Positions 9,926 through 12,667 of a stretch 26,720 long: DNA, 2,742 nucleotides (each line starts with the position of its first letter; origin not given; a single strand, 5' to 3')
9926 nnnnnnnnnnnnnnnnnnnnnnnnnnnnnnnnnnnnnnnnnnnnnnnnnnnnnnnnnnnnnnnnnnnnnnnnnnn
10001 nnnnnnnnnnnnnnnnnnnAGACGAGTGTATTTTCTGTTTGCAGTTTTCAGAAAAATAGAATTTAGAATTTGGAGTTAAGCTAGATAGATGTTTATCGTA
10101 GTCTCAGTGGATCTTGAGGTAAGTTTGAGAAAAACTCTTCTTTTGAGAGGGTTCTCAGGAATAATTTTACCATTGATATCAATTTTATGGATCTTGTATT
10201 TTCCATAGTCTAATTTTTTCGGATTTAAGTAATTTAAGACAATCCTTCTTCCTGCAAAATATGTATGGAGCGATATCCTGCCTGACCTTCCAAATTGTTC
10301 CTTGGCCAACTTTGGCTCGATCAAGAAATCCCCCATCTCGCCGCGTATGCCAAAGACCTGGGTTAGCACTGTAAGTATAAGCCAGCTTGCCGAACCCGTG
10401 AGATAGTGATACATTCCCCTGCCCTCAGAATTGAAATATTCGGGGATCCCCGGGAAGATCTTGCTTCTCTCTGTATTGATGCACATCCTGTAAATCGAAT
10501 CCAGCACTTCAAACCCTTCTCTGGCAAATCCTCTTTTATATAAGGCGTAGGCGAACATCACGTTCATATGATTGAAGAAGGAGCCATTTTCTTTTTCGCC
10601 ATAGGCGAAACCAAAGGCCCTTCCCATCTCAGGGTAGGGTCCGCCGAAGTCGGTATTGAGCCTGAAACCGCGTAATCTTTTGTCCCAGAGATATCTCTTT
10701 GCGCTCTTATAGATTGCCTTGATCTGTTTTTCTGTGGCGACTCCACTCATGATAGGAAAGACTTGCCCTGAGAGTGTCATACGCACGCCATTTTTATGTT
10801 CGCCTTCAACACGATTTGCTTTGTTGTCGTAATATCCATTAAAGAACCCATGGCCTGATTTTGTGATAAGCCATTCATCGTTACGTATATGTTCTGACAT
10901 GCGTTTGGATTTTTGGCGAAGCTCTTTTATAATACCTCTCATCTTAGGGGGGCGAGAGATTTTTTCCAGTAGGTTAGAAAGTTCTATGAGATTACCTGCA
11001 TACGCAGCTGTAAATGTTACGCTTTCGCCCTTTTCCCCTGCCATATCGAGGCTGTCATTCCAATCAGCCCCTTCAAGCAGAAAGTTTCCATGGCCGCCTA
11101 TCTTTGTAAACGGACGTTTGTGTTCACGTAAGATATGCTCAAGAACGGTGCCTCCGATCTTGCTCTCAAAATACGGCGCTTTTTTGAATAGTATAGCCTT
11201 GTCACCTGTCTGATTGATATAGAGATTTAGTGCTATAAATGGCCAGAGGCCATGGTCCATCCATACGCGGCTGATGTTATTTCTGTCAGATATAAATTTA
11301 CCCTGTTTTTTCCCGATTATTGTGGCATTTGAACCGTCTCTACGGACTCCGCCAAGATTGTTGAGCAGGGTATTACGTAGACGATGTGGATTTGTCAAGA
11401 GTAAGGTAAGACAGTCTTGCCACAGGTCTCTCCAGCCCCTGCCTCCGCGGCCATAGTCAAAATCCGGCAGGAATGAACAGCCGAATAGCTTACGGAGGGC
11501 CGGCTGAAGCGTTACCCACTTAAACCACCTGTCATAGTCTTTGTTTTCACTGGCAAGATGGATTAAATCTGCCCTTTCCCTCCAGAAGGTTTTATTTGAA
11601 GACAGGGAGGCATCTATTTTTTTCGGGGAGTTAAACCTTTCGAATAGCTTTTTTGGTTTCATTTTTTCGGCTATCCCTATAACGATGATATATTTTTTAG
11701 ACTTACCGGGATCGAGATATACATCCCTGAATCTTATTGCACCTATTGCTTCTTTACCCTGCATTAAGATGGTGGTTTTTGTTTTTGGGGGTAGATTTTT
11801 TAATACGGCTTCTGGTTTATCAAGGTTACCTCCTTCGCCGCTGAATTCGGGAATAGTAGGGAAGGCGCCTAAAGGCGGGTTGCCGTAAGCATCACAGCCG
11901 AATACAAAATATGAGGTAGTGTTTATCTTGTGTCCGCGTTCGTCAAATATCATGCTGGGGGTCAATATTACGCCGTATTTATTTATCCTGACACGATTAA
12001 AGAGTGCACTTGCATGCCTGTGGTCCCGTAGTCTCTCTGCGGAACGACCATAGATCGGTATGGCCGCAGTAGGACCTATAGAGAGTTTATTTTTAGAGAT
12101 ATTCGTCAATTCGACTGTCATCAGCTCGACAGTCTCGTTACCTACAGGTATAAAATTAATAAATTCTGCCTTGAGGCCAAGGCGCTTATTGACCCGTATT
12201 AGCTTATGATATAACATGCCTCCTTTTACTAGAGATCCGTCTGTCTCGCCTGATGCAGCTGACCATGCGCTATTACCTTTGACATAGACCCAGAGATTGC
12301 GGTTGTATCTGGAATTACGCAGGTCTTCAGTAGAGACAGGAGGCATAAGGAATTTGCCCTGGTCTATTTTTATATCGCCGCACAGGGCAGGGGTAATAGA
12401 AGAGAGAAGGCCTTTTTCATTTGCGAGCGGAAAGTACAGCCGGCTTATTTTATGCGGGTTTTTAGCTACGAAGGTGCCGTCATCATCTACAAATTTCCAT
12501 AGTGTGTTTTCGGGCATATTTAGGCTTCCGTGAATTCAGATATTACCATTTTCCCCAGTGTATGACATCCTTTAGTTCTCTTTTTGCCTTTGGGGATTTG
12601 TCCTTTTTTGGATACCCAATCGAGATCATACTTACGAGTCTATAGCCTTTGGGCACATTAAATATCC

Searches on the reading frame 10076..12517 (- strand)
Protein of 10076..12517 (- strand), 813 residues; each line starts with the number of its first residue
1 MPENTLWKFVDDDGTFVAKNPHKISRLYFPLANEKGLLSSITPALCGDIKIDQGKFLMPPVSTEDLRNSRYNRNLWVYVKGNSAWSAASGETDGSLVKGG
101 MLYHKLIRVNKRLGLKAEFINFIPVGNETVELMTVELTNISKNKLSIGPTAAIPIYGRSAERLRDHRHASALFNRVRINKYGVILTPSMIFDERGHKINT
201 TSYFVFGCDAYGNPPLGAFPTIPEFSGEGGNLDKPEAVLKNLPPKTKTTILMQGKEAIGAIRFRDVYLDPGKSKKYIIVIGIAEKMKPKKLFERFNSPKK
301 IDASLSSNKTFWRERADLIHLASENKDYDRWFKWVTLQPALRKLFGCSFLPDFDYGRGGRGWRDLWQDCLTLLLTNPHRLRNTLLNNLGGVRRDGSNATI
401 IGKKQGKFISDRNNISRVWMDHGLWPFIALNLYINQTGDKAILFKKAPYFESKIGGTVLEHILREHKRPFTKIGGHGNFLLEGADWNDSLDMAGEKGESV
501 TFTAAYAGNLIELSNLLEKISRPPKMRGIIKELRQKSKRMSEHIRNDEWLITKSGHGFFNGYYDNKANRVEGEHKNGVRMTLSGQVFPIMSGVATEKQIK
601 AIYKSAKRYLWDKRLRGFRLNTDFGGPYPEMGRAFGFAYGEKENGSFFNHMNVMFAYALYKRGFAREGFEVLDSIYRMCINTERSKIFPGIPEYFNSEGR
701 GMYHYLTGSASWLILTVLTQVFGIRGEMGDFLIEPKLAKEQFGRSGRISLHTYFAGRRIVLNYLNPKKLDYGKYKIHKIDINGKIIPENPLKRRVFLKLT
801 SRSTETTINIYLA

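Call 54: search_protein_families(library=pfam, proteins=[window:10076-12517:-], max_evalue=0.001)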
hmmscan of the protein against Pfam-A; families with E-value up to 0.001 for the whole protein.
window:10076-12517:- (813 aa): 2 families
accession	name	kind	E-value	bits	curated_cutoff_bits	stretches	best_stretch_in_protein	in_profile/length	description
PF17167.11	Glyco_hydro_94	-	5.6e-33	114.7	27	1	312-723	2-420/420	Glycosyl hydrolase 94 superfamily, catalytic domain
PF06165.18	GH94_b-supersand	-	1.8e-05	24.8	23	1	111-281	92-251/251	Glycosyl hydrolase 94, supersandwich domain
